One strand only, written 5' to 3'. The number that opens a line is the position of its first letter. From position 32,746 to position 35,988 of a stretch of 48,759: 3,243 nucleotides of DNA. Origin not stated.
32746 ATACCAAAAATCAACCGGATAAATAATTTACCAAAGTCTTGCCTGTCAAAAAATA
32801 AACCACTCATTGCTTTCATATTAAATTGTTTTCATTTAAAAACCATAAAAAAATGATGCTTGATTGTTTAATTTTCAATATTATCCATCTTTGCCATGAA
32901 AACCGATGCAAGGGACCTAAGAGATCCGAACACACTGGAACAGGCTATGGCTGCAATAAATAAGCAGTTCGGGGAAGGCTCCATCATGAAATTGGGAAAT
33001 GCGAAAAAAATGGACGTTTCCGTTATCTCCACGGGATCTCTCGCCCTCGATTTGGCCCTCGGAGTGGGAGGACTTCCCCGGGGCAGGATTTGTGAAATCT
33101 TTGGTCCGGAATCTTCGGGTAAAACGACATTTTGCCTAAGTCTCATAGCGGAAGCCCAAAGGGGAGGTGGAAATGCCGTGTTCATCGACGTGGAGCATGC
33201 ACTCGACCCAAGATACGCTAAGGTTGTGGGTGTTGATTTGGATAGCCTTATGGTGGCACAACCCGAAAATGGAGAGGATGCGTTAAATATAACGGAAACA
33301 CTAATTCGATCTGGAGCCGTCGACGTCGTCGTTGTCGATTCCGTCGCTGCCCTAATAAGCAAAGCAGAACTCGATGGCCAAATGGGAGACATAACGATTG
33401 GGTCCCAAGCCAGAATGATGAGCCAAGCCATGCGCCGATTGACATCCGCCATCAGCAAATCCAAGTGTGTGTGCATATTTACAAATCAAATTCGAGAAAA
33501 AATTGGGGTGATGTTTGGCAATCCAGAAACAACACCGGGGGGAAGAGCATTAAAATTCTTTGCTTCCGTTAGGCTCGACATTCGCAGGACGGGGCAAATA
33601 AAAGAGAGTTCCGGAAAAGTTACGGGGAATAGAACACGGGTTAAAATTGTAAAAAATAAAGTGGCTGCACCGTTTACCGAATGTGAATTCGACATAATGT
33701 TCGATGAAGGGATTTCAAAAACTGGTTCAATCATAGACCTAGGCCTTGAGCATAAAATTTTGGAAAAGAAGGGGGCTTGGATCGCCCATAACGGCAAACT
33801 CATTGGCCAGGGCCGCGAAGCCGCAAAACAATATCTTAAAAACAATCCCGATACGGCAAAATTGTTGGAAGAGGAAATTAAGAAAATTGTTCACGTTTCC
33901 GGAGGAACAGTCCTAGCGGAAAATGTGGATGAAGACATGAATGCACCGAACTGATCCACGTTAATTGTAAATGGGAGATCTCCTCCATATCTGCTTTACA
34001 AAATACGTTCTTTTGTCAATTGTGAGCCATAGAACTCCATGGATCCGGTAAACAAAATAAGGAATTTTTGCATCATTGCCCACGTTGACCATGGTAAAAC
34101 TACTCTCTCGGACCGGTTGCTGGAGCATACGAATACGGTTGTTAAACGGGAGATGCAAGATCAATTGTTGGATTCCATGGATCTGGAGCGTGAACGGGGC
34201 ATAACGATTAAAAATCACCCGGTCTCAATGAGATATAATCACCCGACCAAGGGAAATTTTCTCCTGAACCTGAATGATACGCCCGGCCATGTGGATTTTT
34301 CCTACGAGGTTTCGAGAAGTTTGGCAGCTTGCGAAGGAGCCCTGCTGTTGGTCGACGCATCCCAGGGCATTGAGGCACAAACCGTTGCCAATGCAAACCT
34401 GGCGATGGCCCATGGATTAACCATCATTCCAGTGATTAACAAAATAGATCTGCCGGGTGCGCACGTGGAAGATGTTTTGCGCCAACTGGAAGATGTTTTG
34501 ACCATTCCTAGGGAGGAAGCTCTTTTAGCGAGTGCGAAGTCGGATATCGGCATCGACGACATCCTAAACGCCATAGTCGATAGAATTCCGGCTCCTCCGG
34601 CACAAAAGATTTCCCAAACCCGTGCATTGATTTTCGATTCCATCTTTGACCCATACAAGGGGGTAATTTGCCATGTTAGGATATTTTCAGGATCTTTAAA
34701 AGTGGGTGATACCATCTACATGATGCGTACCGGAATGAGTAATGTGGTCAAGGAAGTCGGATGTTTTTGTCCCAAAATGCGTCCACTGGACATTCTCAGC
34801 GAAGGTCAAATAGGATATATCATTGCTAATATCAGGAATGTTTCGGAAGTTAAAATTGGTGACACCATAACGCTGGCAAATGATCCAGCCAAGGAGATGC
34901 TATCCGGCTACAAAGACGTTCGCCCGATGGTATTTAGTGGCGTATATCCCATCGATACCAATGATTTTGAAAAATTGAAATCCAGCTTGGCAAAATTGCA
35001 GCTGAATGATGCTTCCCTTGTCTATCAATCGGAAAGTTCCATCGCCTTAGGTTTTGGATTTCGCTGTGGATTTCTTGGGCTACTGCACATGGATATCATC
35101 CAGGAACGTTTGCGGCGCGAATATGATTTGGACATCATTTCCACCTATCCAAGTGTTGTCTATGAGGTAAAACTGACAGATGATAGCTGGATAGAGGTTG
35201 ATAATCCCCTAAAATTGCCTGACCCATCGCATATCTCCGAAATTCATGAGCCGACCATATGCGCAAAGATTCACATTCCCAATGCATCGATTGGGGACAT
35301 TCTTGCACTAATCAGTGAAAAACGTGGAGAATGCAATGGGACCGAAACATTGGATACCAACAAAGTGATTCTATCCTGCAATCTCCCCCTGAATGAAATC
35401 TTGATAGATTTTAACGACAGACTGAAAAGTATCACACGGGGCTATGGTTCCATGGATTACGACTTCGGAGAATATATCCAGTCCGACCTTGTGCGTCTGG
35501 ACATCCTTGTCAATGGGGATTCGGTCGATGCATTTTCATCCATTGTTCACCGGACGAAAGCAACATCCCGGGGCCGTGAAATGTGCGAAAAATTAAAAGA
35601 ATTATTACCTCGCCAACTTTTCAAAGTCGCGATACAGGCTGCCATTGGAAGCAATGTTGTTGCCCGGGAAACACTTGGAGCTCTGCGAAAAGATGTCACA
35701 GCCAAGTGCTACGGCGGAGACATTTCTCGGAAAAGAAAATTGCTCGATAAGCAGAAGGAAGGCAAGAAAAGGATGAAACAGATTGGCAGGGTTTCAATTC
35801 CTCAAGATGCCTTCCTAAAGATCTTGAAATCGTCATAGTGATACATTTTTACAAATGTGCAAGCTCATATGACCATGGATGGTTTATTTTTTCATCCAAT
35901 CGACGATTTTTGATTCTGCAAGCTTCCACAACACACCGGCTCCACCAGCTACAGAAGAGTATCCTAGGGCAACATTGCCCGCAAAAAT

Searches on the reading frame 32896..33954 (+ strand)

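Call 53: search_protein_families(library=pfam, proteins=[window:32896-33954:+], max_evalue=0.001)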
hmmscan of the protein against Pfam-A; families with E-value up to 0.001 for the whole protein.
window:32896-33954:+ (352 aa): 6 families
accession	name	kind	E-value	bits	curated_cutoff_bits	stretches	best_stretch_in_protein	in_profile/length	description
PF00154.27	RecA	-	8.8e-128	425.7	27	1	13-274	2-262/262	recA bacterial DNA recombination protein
PF21096.2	RecA_C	-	1.8e-18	66.9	27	1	277-330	1-54/57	RecA C-terminal domain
PF08423.17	Rad51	-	1.6e-12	47.7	22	1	39-232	3-212/244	Rad51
PF06745.19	ATPase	-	4.3e-09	36.5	26.6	1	45-202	2-167/231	KaiC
PF13479.12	AAA_24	-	7.2e-05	23.2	27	1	68-165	7-90/195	AAA domain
PF13481.12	AAA_25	-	7.8e-05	22.8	27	0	58-158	28-160/195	AAA domain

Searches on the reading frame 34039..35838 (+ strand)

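Call 53: search_protein_families(library=pfam, proteins=[window:34039-35838:+], max_evalue=0.001)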
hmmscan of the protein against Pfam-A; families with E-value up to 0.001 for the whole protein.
window:34039-35838:+ (599 aa): 6 families
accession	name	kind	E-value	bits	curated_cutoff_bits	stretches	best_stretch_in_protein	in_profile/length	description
PF00009.33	GTP_EFTU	-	1.5e-51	175.1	26.5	1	6-184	2-187/188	Elongation factor Tu GTP binding domain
PF06421.17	LepA_C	-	3.2e-50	169.1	29.7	1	491-597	1-107/107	GTP-binding protein LepA C-terminus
PF00679.30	EFG_C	-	3.2e-20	72.4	27.9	1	402-488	2-87/89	Elongation factor G C-terminus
PF03144.31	GTP_EFTU_D2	-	7e-15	55.7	30.3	1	208-278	1-73/73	Elongation factor Tu domain 2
PF14492.12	EFG_III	-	7.7e-06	26.3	27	1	296-367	4-72/75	Elongation Factor G, domain III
PF22042.2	EF-G_D2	-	4.3e-05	24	27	1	195-234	3-40/84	Elongation factor G domain 2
